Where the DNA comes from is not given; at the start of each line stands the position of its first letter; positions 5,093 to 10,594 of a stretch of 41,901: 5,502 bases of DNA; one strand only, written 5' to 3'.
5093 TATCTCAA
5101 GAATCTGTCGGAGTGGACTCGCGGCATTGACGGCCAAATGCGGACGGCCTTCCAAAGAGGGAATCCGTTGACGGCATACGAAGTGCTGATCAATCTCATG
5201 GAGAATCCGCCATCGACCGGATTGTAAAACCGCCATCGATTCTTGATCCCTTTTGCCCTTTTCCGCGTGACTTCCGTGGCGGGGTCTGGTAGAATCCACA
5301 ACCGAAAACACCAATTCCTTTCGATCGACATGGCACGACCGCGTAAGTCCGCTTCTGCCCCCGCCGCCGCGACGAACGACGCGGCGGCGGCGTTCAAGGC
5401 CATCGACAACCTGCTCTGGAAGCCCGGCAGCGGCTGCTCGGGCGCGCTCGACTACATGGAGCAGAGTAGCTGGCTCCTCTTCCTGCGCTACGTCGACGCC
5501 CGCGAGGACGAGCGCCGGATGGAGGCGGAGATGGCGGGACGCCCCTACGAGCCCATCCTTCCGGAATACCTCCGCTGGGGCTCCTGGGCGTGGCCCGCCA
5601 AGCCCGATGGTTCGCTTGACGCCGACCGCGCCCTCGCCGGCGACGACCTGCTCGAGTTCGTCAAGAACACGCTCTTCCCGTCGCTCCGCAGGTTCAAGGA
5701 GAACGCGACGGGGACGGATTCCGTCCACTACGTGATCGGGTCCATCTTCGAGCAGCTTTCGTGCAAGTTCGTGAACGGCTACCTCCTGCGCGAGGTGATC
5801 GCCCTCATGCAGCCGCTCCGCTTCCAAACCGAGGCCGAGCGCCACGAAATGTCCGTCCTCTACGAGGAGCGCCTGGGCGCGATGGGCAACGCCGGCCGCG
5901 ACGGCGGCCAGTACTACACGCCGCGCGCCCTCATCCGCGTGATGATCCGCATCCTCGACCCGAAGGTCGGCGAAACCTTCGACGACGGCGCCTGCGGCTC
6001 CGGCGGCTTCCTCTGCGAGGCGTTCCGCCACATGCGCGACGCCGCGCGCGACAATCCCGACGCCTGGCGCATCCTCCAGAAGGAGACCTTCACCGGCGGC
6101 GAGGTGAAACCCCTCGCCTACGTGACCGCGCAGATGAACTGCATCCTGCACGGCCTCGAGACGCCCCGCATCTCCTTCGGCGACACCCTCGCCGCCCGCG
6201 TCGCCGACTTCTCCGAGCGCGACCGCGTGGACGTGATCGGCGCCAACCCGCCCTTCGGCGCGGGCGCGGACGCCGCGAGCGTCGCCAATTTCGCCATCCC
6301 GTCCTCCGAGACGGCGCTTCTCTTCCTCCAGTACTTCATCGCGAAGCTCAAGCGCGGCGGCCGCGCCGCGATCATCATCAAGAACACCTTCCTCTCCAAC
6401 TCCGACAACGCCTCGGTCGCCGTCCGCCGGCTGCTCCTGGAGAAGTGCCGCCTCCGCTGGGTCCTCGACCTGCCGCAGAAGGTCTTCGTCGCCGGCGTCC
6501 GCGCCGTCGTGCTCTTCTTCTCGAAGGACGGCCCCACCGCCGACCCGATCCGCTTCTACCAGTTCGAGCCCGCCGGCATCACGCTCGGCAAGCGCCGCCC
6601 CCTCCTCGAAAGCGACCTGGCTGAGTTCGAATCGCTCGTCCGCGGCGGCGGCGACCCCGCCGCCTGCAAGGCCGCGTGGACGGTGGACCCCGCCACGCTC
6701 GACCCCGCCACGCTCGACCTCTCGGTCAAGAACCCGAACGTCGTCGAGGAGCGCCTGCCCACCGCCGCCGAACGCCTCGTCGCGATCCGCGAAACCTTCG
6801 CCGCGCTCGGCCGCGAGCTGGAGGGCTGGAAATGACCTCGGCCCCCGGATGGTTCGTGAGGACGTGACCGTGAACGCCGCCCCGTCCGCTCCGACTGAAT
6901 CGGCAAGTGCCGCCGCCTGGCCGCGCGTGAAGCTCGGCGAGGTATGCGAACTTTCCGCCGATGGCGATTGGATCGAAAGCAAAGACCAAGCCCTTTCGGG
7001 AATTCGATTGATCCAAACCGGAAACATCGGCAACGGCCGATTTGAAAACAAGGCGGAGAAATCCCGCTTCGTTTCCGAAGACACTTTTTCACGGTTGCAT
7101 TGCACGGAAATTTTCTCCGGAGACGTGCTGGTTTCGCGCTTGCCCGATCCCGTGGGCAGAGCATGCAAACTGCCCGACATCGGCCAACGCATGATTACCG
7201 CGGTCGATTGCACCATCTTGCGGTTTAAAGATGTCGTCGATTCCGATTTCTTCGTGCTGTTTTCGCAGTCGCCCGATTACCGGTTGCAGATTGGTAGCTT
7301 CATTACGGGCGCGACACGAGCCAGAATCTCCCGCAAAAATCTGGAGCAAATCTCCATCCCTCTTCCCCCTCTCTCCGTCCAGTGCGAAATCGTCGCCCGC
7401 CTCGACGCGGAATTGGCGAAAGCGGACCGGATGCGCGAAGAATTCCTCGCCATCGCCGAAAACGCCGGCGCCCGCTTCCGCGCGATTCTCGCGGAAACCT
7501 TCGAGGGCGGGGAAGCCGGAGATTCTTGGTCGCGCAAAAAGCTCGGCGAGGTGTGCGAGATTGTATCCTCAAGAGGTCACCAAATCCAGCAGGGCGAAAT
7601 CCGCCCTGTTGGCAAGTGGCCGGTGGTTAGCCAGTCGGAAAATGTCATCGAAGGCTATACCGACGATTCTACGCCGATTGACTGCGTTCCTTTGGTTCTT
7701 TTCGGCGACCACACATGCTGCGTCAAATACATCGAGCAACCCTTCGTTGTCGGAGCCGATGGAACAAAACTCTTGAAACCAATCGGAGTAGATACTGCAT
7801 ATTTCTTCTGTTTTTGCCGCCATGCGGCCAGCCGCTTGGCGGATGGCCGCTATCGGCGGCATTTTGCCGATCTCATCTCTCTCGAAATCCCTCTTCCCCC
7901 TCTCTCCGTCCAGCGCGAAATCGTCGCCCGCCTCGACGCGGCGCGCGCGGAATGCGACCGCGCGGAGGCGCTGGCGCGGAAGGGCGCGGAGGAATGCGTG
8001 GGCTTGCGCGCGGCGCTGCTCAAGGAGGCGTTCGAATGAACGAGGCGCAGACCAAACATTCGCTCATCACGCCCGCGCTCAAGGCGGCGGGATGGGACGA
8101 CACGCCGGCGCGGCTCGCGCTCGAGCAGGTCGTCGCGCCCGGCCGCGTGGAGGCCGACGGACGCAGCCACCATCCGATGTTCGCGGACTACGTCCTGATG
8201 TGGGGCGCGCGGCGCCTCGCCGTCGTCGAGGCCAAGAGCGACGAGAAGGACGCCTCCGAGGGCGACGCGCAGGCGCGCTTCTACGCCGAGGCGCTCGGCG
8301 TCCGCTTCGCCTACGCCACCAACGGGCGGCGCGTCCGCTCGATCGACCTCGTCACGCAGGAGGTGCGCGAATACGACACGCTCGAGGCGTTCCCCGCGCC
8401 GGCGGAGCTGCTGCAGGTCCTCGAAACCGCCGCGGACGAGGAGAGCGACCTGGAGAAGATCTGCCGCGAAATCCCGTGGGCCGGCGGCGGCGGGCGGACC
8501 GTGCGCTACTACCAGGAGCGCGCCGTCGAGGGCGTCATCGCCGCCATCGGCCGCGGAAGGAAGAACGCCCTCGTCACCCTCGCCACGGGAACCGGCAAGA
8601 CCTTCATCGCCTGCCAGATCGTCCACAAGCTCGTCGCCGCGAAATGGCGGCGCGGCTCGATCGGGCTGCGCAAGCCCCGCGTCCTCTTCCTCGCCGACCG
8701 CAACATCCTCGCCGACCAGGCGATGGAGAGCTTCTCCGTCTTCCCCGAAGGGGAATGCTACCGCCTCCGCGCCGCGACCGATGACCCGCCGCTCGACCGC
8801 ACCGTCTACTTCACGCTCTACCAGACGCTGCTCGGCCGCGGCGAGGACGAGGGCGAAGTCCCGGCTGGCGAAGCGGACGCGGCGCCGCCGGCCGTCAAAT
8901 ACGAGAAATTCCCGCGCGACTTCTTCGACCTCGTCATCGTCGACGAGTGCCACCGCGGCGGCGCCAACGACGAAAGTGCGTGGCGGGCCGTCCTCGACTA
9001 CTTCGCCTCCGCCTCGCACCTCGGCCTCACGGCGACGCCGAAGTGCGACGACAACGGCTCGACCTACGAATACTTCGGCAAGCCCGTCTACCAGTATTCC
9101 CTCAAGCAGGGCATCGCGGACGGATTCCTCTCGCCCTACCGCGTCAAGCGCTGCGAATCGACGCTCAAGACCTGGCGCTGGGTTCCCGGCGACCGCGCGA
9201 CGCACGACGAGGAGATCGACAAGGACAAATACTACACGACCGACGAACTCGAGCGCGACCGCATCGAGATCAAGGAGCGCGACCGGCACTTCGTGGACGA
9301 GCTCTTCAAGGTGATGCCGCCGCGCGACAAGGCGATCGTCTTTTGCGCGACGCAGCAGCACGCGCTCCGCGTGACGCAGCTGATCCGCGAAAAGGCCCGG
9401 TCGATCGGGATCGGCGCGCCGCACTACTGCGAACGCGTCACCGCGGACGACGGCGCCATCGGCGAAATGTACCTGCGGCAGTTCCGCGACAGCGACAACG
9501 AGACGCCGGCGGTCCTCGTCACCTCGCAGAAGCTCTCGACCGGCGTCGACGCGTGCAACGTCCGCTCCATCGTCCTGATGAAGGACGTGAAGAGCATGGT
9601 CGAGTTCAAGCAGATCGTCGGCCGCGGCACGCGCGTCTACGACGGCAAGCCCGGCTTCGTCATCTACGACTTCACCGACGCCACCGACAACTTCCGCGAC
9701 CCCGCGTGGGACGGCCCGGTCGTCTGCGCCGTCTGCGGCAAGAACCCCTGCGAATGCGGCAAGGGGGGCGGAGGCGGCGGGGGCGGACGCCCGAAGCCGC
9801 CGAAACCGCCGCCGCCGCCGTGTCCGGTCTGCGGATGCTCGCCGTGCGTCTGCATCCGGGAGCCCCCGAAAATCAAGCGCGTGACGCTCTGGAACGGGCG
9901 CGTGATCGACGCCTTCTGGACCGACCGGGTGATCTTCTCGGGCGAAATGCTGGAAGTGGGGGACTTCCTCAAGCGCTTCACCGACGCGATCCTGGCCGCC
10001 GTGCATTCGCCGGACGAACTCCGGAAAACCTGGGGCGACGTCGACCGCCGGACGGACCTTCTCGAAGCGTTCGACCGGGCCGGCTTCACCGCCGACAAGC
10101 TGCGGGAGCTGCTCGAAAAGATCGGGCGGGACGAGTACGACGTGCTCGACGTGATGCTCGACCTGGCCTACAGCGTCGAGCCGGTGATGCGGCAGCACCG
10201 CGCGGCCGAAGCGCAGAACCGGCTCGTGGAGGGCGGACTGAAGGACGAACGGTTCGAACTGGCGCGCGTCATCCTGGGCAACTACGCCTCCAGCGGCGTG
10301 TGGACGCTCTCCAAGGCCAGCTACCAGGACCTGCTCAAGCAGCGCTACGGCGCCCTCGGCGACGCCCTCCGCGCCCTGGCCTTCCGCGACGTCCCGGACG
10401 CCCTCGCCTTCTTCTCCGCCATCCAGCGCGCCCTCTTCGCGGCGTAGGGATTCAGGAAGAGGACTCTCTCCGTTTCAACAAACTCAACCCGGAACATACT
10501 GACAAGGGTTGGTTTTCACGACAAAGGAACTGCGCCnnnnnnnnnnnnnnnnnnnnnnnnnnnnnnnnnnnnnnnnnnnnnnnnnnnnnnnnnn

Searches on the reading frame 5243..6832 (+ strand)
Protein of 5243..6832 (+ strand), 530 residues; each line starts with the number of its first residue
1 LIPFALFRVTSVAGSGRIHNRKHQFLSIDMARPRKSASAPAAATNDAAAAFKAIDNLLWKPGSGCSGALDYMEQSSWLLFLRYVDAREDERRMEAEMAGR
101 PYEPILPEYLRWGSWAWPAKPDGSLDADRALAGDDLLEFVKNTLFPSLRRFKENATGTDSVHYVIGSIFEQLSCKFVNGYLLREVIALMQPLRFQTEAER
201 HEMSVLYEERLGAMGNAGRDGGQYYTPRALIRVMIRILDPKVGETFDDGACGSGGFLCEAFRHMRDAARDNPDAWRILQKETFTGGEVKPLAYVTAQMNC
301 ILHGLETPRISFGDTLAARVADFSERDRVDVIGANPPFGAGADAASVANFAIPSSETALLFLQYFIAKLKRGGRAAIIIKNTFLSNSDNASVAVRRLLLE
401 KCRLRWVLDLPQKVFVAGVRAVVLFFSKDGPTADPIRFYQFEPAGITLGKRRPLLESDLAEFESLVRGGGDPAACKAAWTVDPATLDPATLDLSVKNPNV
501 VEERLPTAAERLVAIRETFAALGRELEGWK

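Call 9: search_protein_families(library=pfam, proteins=[window:5243-6832:+], max_evalue=0.001)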
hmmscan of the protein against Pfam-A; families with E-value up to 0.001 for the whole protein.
window:5243-6832:+ (530 aa): 4 families
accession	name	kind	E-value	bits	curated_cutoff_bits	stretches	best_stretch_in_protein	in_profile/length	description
PF02384.22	N6_Mtase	-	3.5e-46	158.4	20.4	1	200-467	3-273/311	N-6 DNA Methylase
PF12161.14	HsdM_N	-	1.2e-06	29.6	24.5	1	52-152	7-101/135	HsdM N-terminal domain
PF01170.24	UPF0020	-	6.1e-06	26.5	22.3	1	230-344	16-137/197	RMKL-like, methyltransferase domain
PF07669.17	Eco57I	-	1.4e-05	25.7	25.3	1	324-415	70-171/171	Eco57I restriction-modification methylase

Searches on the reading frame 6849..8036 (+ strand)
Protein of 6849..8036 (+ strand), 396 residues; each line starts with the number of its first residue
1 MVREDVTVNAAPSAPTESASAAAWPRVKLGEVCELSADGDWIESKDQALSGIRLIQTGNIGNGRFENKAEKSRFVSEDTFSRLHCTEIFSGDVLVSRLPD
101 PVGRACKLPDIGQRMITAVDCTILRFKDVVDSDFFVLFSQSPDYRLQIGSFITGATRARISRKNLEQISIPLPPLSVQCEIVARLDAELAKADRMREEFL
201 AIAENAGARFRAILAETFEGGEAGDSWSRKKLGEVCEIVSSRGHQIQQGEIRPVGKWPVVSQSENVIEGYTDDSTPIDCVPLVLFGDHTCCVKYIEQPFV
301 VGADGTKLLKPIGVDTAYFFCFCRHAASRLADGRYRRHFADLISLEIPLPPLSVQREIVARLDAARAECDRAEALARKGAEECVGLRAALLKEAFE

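Call 9: search_protein_families(library=pfam, proteins=[window:6849-8036:+], max_evalue=0.001)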
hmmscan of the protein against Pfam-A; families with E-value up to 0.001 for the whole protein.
window:6849-8036:+ (396 aa): 1 family
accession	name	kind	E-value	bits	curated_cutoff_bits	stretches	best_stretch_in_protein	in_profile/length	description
PF01420.25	Methylase_S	-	6e-23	82.3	22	2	24-187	4-151/168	Type I restriction modification DNA specificity domain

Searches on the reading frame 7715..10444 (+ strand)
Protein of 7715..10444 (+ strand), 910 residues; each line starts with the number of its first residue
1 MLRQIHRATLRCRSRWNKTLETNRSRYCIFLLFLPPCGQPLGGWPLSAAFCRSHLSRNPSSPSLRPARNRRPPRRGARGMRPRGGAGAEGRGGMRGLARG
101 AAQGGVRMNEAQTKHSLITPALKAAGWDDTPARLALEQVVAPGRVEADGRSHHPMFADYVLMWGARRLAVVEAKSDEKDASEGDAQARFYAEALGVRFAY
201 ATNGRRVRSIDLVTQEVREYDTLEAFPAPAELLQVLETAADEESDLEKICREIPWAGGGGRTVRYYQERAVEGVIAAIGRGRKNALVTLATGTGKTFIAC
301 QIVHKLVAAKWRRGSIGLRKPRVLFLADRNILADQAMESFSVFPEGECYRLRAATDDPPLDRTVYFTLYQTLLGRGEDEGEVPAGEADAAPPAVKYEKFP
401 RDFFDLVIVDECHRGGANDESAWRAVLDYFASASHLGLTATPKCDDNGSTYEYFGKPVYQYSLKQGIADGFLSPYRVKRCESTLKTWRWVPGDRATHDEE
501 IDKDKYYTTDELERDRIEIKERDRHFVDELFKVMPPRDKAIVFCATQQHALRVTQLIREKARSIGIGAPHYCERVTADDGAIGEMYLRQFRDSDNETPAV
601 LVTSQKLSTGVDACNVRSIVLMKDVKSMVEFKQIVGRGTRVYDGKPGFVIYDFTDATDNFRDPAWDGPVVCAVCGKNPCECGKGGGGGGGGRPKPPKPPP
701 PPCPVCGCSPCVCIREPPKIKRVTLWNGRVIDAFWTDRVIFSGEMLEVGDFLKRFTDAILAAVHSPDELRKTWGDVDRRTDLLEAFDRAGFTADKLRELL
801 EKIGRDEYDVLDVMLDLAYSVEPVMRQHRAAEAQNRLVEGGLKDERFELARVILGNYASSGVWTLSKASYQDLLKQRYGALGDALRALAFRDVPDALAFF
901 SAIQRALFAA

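Call 9: search_protein_families(library=pfam, proteins=[window:7715-10444:+], max_evalue=0.001)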
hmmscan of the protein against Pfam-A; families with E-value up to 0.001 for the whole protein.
window:7715-10444:+ (910 aa): 6 families
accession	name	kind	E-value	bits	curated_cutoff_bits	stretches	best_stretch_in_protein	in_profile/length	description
PF04851.21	ResIII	-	1.4e-33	116.6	22.5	1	263-443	4-163/164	Type III restriction enzyme, res subunit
PF18766.7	SWI2_SNF2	-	2.2e-17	63.9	26.7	1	266-474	1-187/221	SWI2/SNF2 ATPase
PF08463.15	EcoEI_R_C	-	1.2e-09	39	24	1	750-888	2-145/163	EcoEI R protein C-terminal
PF00270.35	DEAD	-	2e-08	34.6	26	1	274-443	7-161/167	DEAD/DEAH box helicase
PF00271.37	Helicase_C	-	8.9e-06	26.4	23.5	1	535-640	13-108/110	Helicase conserved C-terminal domain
PF04313.20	HSDR_N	-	0.00025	21.4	25.1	0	151-214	122-194/198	Type I restriction enzyme R protein N terminus (HSDR_N)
